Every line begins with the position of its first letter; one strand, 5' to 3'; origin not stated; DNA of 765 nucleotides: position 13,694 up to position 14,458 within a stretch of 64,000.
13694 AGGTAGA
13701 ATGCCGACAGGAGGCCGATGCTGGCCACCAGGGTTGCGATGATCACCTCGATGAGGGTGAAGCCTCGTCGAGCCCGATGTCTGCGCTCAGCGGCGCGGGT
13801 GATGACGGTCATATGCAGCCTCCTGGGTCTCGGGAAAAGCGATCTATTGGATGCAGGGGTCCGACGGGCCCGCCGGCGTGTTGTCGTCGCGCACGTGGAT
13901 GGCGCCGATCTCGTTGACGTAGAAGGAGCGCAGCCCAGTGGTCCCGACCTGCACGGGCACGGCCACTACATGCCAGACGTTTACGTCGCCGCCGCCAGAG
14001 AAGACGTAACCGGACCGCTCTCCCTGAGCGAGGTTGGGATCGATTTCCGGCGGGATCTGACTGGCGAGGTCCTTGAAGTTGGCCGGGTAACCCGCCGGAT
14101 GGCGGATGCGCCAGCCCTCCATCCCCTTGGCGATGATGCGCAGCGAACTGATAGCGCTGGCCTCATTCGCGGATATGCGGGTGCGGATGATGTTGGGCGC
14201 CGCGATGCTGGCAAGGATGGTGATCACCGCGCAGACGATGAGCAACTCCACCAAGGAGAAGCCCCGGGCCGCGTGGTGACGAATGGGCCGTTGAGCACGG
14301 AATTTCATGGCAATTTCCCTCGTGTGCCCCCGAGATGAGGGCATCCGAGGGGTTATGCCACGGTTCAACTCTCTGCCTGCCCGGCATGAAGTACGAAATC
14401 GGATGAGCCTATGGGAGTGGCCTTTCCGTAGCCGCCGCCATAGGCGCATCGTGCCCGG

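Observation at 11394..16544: A Wzy_C (O-antigen-ligase-like) plus TPR membrane protein immediately upstream of a four-gene pilin operon: candidate pilin O-glycosylation module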

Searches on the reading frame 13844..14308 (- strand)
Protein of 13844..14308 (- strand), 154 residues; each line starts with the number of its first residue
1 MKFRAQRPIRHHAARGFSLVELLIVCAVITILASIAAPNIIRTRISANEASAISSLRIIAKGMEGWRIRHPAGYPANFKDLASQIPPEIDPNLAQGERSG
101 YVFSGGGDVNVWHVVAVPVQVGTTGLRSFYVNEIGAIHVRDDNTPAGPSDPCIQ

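Call 3: search_protein_families(library=pfam, proteins=[window:13844-14308:-], max_evalue=0.01)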
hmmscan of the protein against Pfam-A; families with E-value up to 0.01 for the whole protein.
window:13844-14308:- (154 aa): 2 families
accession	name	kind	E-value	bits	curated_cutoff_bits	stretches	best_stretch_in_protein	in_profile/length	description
PF07963.17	N_methyl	-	5e-07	29.5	21.2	1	14-36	4-26/27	Prokaryotic N-terminal methylation motif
PF11453.13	DUF2950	-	0.0026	17.4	20.2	0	94-141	204-250/274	Protein of unknown function (DUF2950)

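Call 4: search_protein_families(library=ncbifam, proteins=[window:13844-14308:-], max_evalue=0.01)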
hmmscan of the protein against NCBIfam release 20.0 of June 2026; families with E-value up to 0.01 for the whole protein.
window:13844-14308:- (154 aa): 8 families
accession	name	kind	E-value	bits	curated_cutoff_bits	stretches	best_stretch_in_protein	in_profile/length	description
NF041775.1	typeIV_PilA_Myxo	equivalog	1.8e-09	37.9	400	1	14-122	10-110/214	type IV pilin protein PilA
TIGR01710.1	typeII_sec_gspG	equivalog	5e-07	29.8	88.85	1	15-102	1-87/134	type II secretion system major pseudopilin GspG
NF040999.1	pilin_ComGC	equivalog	5.3e-07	29.7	75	1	15-83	2-68/84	competence type IV pilus major pilin ComGC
TIGR02532.1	IV_pilin_GFxxxE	domain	7.6e-06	25.6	16.3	1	15-37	2-24/24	prepilin-type N-terminal cleavage/methylation domain-containing protein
NF007862.0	PRK10574.1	equivalog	0.00032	20.8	138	1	14-39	4-29/145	prepilin peptidase-dependent pilin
NF041013.1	T4P_ComGE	equivalog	0.00046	20.2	49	1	15-61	4-51/83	competence type IV pilus minor pilin ComGE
TIGR02596.1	TIGR02596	subfamily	0.0028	17.8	70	1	17-49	1-32/196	Verru_Chthon cassette protein D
TIGR01708.2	typeII_sec_gspH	equivalog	0.0054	16.7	80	1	15-37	2-24/169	type II secretion system minor pseudopilin GspH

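Call 54: find_homologous_proteins(query=A2, max_evalue=0.001)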
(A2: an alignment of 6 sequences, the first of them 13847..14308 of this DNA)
Query A2 (6 sequences) (154 aa, profile of the alignment): 7952 proteins with E <= 0.001 among 8000 candidates; the best 120 are listed.
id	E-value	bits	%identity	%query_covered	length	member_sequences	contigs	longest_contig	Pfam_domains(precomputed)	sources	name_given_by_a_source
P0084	6.4e-71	255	52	94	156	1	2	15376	PF07963.18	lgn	-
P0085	1.1e-70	254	50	91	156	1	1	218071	PF07963.18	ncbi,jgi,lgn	ncbi:MAG TPA: prepilin-type N-terminal cleavage/methylation domain-containing protein [Armatimonadot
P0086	1.7e-66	241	100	100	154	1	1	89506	PF07963.18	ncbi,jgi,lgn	ncbi:MAG TPA: type II secretion system protein [Armatimonadota bacterium]|jgi:prepilin-type N-termin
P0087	3.9e-62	227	54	94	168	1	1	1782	PF07963.18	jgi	jgi:type IV pilus assembly protein PilA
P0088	5.1e-62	226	56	91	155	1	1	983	PF07963.18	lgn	-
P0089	8.3e-58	213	39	95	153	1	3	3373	PF07963.18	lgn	-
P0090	8.0e-57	209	48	97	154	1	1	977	PF07963.18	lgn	-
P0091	3.7e-56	207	41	82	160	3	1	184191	PF07963.18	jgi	jgi:prepilin-type N-terminal cleavage/methylation domain-containing protein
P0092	1.7e-53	199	40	97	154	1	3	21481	PF07963.18,PF16732.11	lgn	-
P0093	3.1e-52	194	45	89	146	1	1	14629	PF07963.18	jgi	jgi:prepilin-type N-terminal cleavage/methylation domain-containing protein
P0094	4.8e-52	194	44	89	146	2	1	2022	PF07963.18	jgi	jgi:prepilin-type N-terminal cleavage/methylation domain-containing protein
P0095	3.6e-51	191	43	86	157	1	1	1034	PF07963.18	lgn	-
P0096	2.9e-50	188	45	81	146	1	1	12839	PF07963.18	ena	-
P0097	6.7e-49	184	41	86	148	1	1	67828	PF07963.18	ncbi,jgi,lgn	ncbi:MAG TPA: prepilin-type N-terminal cleavage/methylation domain-containing protein [Armatimonadot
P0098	4.0e-48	181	42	89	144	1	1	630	PF07963.18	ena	-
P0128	1.4e-40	157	40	89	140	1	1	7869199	PF07963.18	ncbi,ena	-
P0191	1.5e-38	150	37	84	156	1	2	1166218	PF07963.18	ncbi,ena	-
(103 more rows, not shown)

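Call 56: find_encoding_contigs(protein=P0097, flank=7000, max_places=2)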
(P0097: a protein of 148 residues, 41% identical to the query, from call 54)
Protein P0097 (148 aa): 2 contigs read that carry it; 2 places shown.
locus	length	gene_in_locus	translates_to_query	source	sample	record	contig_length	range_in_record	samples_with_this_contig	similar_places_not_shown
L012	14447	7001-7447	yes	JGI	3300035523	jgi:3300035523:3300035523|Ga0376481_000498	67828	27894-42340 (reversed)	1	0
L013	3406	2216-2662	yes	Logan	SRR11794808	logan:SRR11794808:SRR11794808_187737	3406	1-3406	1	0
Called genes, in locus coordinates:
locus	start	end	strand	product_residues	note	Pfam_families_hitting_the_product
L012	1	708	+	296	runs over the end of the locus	PF07505:DUF5131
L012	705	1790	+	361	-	-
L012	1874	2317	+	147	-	-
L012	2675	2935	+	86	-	-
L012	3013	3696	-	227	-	-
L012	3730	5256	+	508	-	PF20154:LNT_N, PF00795:CN_hydrolase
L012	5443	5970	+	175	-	-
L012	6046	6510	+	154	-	PF02381:MraZ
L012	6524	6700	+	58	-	-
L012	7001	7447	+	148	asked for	PF07963:N_methyl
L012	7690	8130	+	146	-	PF07963:N_methyl (weak)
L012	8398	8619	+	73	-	-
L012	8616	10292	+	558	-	-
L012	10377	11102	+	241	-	PF00246:Peptidase_M14, PF24827:AstE_AspA_cat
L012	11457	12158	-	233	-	-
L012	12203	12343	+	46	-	-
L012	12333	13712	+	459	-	PF02056:Glyco_hydro_4, PF11975:Glyco_hydro_4C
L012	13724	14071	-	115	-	-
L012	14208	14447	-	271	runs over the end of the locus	PF00149:Metallophos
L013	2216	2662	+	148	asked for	PF07963:N_methyl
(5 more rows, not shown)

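Call 57: find_encoding_contigs(protein=P0128, flank=7000, max_places=2)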
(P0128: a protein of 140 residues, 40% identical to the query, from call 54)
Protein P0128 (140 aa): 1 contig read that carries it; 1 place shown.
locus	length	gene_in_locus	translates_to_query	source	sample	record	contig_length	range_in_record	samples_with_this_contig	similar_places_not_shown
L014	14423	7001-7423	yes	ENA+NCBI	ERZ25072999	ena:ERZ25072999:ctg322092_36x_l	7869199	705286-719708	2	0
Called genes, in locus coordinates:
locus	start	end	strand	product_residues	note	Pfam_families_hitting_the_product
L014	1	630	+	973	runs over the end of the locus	PF02700:PurS (faint), PF18072:FGAR-AT_linker, PF00586:AIRS, PF02769:AIRS_C, PF00586:AIRS (weak), PF02769:AIRS_C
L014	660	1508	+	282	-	PF13507:GATase_5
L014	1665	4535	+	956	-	PF00515:TPR_1 (faint), PF07719:TPR_2 (faint), PF13428:TPR_14 (faint), PF13431:TPR_17 (faint)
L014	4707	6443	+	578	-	PF01368:DHH, PF02272:DHHA1, PF17768:RecJ_OB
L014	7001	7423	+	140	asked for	PF07963:N_methyl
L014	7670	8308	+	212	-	PF00834:Ribul_P_3_epim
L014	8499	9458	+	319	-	PF17848:Zn_ribbon_ACC (weak), PF01039:Carboxyl_trans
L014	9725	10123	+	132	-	-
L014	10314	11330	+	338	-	PF00990:GGDEF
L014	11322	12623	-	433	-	PF04055:Radical_SAM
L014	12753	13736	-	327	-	PF01032:FecCD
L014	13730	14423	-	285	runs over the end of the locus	PF00005:ABC_tran, PF02463:SMC_N (faint), PF13191:AAA_16 (weak), PF13401:AAA_22 (faint), PF13304:AAA_21 (weak)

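Call 58: find_encoding_contigs(protein=P0191, flank=7000, max_places=2)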
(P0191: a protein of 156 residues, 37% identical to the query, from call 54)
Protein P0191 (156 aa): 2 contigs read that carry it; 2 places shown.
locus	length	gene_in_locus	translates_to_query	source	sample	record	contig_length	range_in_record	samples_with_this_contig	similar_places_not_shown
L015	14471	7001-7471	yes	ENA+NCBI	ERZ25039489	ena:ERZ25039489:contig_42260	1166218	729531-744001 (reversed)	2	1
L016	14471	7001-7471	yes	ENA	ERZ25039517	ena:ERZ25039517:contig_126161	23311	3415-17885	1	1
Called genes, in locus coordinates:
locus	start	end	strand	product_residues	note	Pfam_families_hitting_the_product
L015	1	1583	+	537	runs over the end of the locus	PF25323:6TM_PilS, PF00989:PAS, PF08448:PAS_4, PF13426:PAS_9, PF00512:HisKA, PF02518:HATPase_c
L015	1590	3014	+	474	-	PF00072:Response_reg, PF00158:Sigma54_activat, PF14532:Sigma54_activ_2, PF00004:AAA (weak), PF07728:AAA_5 (weak), PF25601:AAA_lid_14, PF02954:HTH_8 (weak)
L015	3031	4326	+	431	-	PF14378:PAP2_3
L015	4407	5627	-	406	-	PF14378:PAP2_3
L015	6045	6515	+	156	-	PF07963:N_methyl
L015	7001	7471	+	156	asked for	PF07963:N_methyl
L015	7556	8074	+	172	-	PF07963:N_methyl (weak)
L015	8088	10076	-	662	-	PF13431:TPR_17 (faint), PF13428:TPR_14 (faint), PF13432:TPR_16 (faint), PF24575:TPR_Slam (faint), PF13414:TPR_11 (faint), PF00515:TPR_1 (faint), PF13424:TPR_12 (weak), PF14559:TPR_19 (weak), +2 more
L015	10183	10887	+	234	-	PF09865:DUF2092 (faint), PF03548:LolA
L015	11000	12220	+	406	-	PF00482:T2SSF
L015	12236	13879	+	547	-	PF05157:MshEN, PF00437:T2SSE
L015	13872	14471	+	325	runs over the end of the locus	-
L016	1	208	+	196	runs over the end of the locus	PF00482:T2SSF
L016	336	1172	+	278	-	PF00989:PAS, PF08448:PAS_4, PF13426:PAS_9, PF00512:HisKA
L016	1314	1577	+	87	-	PF02518:HATPase_c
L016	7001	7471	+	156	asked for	PF07963:N_methyl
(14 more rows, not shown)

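Call 59: search_protein_families(library=pfam, proteins=[L015:8088-10076:-, L015:3031-4326:+, L012:8616-10292:+, L014:1665-4535:+], max_evalue=0.01)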
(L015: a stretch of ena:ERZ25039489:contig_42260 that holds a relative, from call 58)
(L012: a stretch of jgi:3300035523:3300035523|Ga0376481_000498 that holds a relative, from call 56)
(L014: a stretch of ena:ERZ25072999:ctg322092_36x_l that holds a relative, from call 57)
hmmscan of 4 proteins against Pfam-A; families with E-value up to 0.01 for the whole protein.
L015:8088-10076:- (662 aa): 17 families
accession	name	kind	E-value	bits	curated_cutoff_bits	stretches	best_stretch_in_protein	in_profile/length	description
PF07719.23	TPR_2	-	5.9e-19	67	27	2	475-506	2-33/34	Tetratricopeptide repeat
PF13431.12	TPR_17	-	8.6e-16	57.3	24.4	0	466-493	5-32/34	Tetratricopeptide repeat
PF13181.12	TPR_8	-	3.3e-15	55.3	25.7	2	476-505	3-32/34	Tetratricopeptide repeat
PF13414.12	TPR_11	-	8.7e-15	54.6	26.8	1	449-488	3-42/42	TPR repeat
PF13432.12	TPR_16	-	3e-14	53.6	32.7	1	516-570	5-59/65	Tetratricopeptide repeat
PF13428.12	TPR_14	-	1.2e-13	50.7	23.5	1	612-652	4-44/44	Tetratricopeptide repeat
PF14559.12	TPR_19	-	2.2e-13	50.8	25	1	451-506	2-57/68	Tetratricopeptide repeat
PF00515.34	TPR_1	-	1.3e-12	47.4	27.8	1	612-642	4-34/34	Tetratricopeptide repeat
PF13424.12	TPR_12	-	1.4e-11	44.8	30.1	1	442-504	5-75/77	Tetratricopeptide repeat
PF24575.1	TPR_Slam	-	9.8e-07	29.6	35.2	0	515-564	54-103/104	Surface lipoprotein assembly modifier, N-terminal TPR repeats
PF23914.1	TPR_CcmH_CycH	-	0.00028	21.2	42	1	463-568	39-147/158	Cytochrome c-type biogenesis protein H TPR domain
PF13371.12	TPR_9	-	0.00033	21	35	1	449-506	4-61/73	Tetratricopeptide repeat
PF13176.12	TPR_7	-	0.00049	20.4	27.9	0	477-503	2-28/36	Tetratricopeptide repeat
PF14561.12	TPR_20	-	0.0019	19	25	0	523-570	3-50/90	Tetratricopeptide repeat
PF25064.1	ARM_TT21_5th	-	0.0021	18.8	27.8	0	450-534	11-98/117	TT21 fifth ARM repeats domain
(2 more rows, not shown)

L015:3031-4326:+ (431 aa): 1 family
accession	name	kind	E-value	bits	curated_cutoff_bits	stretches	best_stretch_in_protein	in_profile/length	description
PF14378.12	PAP2_3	-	4.4e-22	79.3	27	1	172-348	3-189/190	PAP2 superfamily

L012:8616-10292:+ (558 aa): 1 family
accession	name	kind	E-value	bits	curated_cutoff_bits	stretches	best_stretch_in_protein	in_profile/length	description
PF00082.27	Peptidase_S8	-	2.8e-45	155.3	21.8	1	140-419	1-274/288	Subtilase family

L014:1665-4535:+ (956 aa): 10 families
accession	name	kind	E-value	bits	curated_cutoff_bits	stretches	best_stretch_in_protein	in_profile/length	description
PF00515.34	TPR_1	-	5e-08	32.9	27.8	1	874-900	2-28/34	Tetratricopeptide repeat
PF13428.12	TPR_14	-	7.1e-07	29.7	23.5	1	842-880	3-42/44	Tetratricopeptide repeat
PF13431.12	TPR_17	-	1.5e-06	28.4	24.4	1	793-818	2-27/34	Tetratricopeptide repeat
PF07719.23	TPR_2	-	3.7e-06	27.1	27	0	842-871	3-32/34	Tetratricopeptide repeat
PF14559.12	TPR_19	-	1.4e-05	25.8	25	1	832-877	17-61/68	Tetratricopeptide repeat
PF13432.12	TPR_16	-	3.3e-05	24.7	32.7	1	850-901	7-59/65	Tetratricopeptide repeat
PF13424.12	TPR_12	-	4.8e-05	23.9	30.1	2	841-901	4-73/77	Tetratricopeptide repeat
PF13181.12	TPR_8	-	0.00021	21.6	25.7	0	843-871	4-32/34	Tetratricopeptide repeat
PF13374.12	TPR_10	-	0.001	19.4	27.5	1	842-868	4-30/42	Tetratricopeptide repeat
PF23914.1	TPR_CcmH_CycH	-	0.0045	17.3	42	0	787-869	67-150/158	Cytochrome c-type biogenesis protein H TPR domain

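Call 64: search_protein_families(library=ncbifam, proteins=[L015:8088-10076:-], max_evalue=0.01)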
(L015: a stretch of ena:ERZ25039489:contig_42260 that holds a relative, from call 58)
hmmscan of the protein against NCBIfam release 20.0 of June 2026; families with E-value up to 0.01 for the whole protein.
L015:8088-10076:- (662 aa): 26 families (the best 25 are shown)
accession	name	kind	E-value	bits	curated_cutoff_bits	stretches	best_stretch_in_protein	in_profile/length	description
TIGR02917.1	PEP_TPR_lipo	equivalog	2.8e-25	88.4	312.2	2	432-658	287-515/899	XrtA/PEP-CTERM system TPR-repeat protein PrsT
TIGR02521.1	type_IV_pilW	equivalog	6.4e-21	75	154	1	442-637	33-230/234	type IV pilus biogenesis/stability protein PilW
NF040959.1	MamA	equivalog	1.9e-17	63.4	200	2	419-536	84-201/204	magnetosome protein MamA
NF033920.0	C39_PA2778_fam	equivalog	1.4e-11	44.3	150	2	416-504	166-254/255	PA2778 family cysteine peptidase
NF033758.1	gliding_GltE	equivalog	9.3e-11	41.3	225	2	409-523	225-339/411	adventurous gliding motility TPR repeat lipoprotein GltE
TIGR00540.1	TPR_hemY_coli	hypoth_equivalog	7.3e-10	38.2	142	2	466-533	318-384/385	heme biosynthesis-associated TPR protein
TIGR02795.1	tol_pal_ybgF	equivalog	9.8e-09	35.8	90.1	0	527-606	24-107/119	tol-pal system protein YbgF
NF033762.1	social_mot_Tgl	equivalog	1.6e-08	34.2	225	0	487-581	44-142/252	social motility TPR repeat lipoprotein Tgl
NF008520.0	PRK11447.1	equivalog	8.4e-07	27.1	858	1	523-661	284-437/1157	cellulose synthase complex outer membrane protein BcsC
NF052415.1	T3SS_chap_SctY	equivalog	2.3e-06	28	70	2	446-535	12-104/106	type III secretion apparatus assembly chaperone SctY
NF040561.1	PrimPol_Msp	equivalog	9.2e-06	24.5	200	1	587-654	3-70/515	CRISPR-associated primase-polymerase type A1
NF047507.1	TPR_BatC_Lepto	exception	9.9e-06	25.2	175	1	611-659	98-146/214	TPR repeat-containing protein BatC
TIGR02552.1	LcrH_SycD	equivalog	1.9e-05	24.4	104.8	0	435-504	47-116/136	SycD/LcrH family type III secretion system chaperone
NF008757.0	PRK11788.1-5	equivalog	2e-05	24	363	1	445-597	185-337/388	lipopolysaccharide assembly protein LapB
NF047371.1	FlcA_CTERM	equivalog_domain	4.1e-05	22.2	300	1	484-581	449-543/646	periplasmic flagellar collar protein FlcA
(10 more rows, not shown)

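Call 80: predict_structure(alignment_id=A3)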
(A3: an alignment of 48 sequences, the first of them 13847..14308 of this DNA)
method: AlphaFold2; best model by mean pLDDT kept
length: 154 residues; sequences in the alignment: 48
mean_pLDDT: 94.8   pTM: 0.78
mean pLDDT of the five models: 94.8, 94.5, 94.4, 94.1, 93.3
residues with pLDDT >= 90: 134; 70-90: 20; 50-70: 0; < 50: 0
segments of 3 or more residues with pLDDT < 50: none
pLDDT, mean of each block of 10 residues (from residue 1): 83 83 97 95 97 98 97 97 96 97 97 98 97 97 94 91
secondary structure, 60 per line:
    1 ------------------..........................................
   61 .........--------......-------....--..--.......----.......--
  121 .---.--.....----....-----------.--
elements in order: H19-69 H78-83 H91-94 E101-107 E112-118 E128-132 E137-140
